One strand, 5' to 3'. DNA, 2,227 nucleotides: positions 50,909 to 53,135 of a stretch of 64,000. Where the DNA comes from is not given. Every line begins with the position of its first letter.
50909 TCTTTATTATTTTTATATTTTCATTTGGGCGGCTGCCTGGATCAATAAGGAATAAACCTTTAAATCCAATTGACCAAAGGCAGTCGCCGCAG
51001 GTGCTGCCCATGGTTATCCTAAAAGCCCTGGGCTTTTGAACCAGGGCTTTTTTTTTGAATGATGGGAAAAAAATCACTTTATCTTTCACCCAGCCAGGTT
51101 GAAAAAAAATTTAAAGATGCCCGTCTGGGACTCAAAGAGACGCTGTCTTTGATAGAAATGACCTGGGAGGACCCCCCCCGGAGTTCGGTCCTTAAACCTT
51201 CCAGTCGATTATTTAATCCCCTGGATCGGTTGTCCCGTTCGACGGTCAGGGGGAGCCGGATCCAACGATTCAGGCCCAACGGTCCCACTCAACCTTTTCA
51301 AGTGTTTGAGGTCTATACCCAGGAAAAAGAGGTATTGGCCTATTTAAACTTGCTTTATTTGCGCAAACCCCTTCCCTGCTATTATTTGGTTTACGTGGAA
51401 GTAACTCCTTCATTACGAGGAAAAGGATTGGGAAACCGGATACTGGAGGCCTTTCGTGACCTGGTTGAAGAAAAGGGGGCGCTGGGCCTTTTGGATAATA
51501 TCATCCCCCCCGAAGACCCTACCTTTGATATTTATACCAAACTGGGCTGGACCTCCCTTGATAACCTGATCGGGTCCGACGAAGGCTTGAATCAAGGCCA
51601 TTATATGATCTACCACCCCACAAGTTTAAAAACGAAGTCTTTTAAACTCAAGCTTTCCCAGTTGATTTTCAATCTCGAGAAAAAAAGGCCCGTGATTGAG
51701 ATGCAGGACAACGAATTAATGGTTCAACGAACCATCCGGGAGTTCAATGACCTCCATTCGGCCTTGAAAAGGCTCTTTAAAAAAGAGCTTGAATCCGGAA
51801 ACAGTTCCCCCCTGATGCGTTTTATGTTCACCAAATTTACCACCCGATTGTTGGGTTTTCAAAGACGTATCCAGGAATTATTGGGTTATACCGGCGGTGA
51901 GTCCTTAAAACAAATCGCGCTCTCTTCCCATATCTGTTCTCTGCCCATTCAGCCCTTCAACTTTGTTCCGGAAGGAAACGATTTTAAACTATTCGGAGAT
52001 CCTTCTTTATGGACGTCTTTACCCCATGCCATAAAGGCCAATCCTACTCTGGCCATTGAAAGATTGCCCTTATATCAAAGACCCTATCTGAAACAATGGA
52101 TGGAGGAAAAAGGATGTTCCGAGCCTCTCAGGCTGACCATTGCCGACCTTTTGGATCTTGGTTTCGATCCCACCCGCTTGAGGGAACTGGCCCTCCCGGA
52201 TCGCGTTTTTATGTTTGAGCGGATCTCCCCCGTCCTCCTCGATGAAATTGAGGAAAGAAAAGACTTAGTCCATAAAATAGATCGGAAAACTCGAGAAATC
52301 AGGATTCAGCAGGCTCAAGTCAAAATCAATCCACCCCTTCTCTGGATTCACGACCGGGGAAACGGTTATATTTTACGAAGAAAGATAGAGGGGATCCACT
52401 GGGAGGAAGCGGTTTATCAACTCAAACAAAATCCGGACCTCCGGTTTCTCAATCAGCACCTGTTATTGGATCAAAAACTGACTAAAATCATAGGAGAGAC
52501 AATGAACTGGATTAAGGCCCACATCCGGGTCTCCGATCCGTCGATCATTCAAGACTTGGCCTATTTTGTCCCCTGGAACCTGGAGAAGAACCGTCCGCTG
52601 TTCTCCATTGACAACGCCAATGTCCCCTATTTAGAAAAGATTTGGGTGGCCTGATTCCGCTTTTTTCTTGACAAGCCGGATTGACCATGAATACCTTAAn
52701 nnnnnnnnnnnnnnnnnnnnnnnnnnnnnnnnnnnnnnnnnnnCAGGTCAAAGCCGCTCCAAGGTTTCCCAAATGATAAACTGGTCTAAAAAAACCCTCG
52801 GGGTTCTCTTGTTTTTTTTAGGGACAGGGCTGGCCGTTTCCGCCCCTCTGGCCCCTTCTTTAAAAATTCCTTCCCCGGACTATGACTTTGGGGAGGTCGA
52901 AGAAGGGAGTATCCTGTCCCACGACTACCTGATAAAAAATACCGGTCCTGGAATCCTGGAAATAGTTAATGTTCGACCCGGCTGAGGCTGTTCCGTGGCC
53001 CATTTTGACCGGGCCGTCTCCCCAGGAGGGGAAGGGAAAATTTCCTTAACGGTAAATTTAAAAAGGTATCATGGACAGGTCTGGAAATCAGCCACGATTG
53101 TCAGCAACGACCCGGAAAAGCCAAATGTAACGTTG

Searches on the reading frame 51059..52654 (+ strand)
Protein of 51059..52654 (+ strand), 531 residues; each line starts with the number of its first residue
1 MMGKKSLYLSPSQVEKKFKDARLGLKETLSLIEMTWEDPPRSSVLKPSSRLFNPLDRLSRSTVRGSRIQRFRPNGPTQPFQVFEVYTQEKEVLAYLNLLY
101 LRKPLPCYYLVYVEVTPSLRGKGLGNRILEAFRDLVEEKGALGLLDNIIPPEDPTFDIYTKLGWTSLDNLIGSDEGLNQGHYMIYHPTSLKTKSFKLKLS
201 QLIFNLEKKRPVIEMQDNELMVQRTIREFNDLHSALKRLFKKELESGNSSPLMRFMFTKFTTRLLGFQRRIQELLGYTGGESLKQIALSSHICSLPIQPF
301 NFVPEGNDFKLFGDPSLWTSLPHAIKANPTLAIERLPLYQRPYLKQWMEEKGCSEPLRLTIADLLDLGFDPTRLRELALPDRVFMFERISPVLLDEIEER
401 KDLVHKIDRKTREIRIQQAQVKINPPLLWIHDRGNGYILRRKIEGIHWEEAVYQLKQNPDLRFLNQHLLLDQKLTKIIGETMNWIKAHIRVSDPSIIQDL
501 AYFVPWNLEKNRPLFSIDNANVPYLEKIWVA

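Call 89: search_protein_families(library=pfam, proteins=[window:51059-52654:+], max_evalue=0.001)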
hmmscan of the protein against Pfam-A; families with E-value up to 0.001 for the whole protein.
window:51059-52654:+ (531 aa): 1 family
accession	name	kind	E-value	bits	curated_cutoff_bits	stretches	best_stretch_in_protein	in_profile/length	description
PF00583.31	Acetyltransf_1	-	1.6e-05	25.6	20.7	1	86-163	38-115/116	Acetyltransferase (GNAT) family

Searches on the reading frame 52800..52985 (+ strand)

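Call 89: search_protein_families(library=pfam, proteins=[window:52800-52985:+], max_evalue=0.001)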
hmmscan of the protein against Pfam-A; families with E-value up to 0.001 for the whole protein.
window:52800-52985:+ (61 aa): 1 family
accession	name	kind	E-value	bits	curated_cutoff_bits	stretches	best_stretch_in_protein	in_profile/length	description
PF07610.17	DUF1573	-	0.0006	20.2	26.1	1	23-60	3-40/98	Protein of unknown function (DUF1573)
